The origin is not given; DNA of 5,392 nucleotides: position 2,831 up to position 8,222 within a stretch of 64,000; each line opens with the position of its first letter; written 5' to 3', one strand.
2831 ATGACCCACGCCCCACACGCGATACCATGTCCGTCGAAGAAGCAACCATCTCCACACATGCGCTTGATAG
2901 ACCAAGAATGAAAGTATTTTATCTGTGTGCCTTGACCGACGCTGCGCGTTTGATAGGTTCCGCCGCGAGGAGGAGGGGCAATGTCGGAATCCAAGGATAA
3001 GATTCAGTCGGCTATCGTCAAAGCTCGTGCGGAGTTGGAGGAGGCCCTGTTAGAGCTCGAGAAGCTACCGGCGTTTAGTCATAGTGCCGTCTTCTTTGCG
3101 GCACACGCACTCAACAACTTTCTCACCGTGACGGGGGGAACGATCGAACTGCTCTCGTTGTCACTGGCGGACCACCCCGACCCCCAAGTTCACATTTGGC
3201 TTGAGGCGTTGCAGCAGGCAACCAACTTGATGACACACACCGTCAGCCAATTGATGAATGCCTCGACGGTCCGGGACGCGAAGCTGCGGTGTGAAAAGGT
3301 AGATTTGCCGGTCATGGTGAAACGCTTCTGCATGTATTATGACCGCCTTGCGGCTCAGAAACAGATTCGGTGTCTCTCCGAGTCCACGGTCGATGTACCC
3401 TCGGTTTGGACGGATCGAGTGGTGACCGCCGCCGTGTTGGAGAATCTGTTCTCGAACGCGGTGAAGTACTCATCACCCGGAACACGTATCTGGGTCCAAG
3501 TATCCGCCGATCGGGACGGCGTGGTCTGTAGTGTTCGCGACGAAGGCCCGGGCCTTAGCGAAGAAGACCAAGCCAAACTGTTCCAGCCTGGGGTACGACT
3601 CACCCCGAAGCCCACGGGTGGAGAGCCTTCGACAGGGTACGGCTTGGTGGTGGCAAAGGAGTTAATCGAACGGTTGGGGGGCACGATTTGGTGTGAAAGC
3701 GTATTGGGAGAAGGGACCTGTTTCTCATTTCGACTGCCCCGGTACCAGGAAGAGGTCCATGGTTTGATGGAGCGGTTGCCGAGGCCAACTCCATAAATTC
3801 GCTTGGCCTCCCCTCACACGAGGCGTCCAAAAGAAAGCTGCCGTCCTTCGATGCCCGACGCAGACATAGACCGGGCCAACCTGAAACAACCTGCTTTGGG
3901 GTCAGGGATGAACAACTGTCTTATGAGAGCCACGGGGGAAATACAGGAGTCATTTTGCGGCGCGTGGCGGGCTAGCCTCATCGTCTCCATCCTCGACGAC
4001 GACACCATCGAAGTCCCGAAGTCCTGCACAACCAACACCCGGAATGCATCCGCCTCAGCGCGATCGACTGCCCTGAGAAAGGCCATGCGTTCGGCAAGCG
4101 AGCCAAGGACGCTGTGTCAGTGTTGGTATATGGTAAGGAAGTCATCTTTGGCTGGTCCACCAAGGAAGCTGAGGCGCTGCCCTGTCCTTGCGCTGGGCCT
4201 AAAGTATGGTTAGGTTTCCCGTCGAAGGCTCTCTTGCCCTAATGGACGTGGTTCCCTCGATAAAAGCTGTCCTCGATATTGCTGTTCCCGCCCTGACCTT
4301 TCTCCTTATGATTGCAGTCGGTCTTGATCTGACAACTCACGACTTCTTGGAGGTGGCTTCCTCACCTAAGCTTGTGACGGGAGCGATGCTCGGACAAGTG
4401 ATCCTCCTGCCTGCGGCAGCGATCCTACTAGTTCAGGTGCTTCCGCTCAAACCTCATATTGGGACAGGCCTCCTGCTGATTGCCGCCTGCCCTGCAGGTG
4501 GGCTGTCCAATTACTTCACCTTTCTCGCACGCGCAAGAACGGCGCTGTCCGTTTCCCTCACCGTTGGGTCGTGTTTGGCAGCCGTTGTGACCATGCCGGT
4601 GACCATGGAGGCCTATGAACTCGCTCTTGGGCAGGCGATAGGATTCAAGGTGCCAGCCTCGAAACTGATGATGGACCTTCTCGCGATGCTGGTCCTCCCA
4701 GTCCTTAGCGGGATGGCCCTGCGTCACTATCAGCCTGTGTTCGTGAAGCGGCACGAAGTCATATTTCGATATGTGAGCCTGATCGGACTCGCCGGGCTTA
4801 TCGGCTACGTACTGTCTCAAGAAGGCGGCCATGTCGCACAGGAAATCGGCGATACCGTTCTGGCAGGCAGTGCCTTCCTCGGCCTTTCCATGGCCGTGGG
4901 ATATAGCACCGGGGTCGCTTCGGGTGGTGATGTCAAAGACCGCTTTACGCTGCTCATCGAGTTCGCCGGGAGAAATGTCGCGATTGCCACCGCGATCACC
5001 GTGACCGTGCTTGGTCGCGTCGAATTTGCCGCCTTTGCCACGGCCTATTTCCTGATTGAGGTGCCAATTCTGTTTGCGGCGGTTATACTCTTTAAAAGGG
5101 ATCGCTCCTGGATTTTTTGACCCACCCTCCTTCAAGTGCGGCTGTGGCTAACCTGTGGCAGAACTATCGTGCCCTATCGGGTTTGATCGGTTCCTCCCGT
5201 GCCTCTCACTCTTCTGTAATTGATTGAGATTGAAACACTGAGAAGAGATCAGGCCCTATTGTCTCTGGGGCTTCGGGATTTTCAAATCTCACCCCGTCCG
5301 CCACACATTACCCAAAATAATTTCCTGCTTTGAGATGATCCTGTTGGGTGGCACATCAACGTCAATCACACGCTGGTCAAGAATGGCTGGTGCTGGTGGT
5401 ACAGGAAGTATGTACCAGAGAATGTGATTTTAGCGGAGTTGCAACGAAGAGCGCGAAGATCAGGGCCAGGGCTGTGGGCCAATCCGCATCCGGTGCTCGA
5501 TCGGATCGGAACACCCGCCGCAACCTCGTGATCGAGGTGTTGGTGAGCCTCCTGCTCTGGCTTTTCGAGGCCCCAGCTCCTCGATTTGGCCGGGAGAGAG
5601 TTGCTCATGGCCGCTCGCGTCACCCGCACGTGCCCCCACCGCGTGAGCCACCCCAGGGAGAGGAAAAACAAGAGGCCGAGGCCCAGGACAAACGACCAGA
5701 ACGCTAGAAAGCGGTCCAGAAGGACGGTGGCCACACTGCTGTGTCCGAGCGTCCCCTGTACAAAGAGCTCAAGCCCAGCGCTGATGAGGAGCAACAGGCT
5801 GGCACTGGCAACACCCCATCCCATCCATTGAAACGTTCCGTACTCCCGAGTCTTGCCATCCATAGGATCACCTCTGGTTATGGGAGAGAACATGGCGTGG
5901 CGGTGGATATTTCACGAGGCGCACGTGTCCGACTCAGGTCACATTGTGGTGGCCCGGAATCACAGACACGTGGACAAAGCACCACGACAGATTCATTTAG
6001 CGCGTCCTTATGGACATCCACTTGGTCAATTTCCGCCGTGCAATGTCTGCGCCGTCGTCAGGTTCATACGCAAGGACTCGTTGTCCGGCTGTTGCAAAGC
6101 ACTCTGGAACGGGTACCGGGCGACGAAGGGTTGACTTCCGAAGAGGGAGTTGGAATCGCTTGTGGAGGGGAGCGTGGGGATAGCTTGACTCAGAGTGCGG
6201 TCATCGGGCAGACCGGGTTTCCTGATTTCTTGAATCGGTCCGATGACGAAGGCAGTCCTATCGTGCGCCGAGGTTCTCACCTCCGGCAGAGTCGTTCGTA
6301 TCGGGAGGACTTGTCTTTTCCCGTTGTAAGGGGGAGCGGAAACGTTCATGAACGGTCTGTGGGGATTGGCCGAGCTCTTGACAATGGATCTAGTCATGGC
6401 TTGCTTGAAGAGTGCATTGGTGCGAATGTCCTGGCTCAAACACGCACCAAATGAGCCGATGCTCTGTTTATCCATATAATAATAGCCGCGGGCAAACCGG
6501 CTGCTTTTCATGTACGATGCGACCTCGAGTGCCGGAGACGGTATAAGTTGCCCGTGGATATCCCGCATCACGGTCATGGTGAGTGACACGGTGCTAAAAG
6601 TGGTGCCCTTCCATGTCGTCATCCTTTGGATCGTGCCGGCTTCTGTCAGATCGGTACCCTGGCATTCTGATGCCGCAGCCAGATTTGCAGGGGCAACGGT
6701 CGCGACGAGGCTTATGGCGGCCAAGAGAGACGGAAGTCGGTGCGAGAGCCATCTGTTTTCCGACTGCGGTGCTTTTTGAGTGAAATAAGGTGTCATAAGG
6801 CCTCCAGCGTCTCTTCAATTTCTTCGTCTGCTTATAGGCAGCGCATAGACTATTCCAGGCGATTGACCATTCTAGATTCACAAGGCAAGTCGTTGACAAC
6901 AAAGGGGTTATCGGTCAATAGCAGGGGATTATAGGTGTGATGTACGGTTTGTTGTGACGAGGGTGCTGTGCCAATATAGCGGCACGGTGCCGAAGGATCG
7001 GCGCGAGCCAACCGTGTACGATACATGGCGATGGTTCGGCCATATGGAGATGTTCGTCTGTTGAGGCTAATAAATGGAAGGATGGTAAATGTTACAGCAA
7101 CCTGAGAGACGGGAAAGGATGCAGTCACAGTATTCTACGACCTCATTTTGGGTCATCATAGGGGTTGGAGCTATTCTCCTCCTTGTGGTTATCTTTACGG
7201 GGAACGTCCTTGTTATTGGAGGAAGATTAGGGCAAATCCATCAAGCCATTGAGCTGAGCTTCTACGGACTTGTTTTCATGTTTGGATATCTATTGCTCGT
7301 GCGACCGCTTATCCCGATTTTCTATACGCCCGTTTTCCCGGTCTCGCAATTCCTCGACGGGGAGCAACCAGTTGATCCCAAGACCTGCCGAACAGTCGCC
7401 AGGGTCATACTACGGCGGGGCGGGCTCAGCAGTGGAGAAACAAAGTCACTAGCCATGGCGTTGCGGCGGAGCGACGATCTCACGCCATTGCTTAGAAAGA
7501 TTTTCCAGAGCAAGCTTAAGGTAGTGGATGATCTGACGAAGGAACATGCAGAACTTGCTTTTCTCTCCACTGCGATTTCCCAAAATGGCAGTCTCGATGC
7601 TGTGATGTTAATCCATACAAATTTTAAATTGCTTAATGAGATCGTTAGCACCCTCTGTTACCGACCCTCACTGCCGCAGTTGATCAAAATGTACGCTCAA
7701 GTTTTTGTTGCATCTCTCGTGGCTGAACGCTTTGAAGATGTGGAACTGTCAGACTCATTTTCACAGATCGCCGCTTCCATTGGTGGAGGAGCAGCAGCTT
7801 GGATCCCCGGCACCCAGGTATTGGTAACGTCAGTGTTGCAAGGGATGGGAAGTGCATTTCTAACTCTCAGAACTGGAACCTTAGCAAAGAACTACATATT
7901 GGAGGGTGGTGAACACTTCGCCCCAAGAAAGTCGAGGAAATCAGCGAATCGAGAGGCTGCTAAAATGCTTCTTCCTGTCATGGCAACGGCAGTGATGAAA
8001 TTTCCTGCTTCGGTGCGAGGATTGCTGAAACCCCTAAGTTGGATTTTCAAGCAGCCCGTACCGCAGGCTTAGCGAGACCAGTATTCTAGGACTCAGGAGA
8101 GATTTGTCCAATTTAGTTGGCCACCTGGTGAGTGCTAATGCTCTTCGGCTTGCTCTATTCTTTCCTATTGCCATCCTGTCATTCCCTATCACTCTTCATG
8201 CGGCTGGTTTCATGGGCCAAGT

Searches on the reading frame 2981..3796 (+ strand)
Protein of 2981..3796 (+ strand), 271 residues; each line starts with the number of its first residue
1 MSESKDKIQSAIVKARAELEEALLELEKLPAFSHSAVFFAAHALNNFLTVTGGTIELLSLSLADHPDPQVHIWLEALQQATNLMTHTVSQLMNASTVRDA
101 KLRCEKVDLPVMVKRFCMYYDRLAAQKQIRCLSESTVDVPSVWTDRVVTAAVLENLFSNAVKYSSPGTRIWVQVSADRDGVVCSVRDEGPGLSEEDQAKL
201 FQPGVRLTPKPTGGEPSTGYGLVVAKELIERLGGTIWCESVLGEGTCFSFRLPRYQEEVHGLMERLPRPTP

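Call 37: search_protein_families(library=pfam, proteins=[window:2981-3796:+], max_evalue=0.001)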
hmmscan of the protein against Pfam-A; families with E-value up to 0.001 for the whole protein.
window:2981-3796:+ (271 aa): 2 families
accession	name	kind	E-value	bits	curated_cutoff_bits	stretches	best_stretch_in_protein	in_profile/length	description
PF02518.31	HATPase_c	-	2.5e-25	89.5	26.4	1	151-254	8-109/111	Histidine kinase-, DNA gyrase B-, and HSP90-like ATPase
PF13581.12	HATPase_c_2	-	3e-05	24.5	27.4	1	153-232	36-112/127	Histidine kinase-like ATPase domain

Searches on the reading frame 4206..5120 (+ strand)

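Call 37: search_protein_families(library=pfam, proteins=[window:4206-5120:+], max_evalue=0.001)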
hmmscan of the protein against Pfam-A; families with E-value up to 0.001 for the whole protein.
window:4206-5120:+ (304 aa): 1 family
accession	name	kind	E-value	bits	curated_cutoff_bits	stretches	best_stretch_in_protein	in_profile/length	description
PF01758.21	SBF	-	1.4e-28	100.3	24.3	1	32-212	5-190/191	Sodium Bile acid symporter family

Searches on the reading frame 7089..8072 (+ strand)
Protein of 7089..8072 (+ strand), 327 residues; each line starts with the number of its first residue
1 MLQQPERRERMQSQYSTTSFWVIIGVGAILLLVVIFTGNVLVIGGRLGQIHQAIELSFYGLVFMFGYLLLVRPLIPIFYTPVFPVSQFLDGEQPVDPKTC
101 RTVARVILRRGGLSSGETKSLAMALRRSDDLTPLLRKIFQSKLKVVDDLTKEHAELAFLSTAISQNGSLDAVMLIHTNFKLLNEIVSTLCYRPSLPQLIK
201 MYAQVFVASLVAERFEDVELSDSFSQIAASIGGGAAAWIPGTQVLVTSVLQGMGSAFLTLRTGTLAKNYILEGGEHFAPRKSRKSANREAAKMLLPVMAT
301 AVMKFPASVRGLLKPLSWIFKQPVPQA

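Call 37: search_protein_families(library=pfam, proteins=[window:7089-8072:+], max_evalue=0.001)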
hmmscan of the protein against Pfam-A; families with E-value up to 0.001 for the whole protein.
window:7089-8072:+ (327 aa): 1 family
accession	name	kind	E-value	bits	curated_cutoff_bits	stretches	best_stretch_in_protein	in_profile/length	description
PF05128.17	DUF697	-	0.00016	21.9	27.7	1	159-274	35-139/162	Domain of unknown function (DUF697)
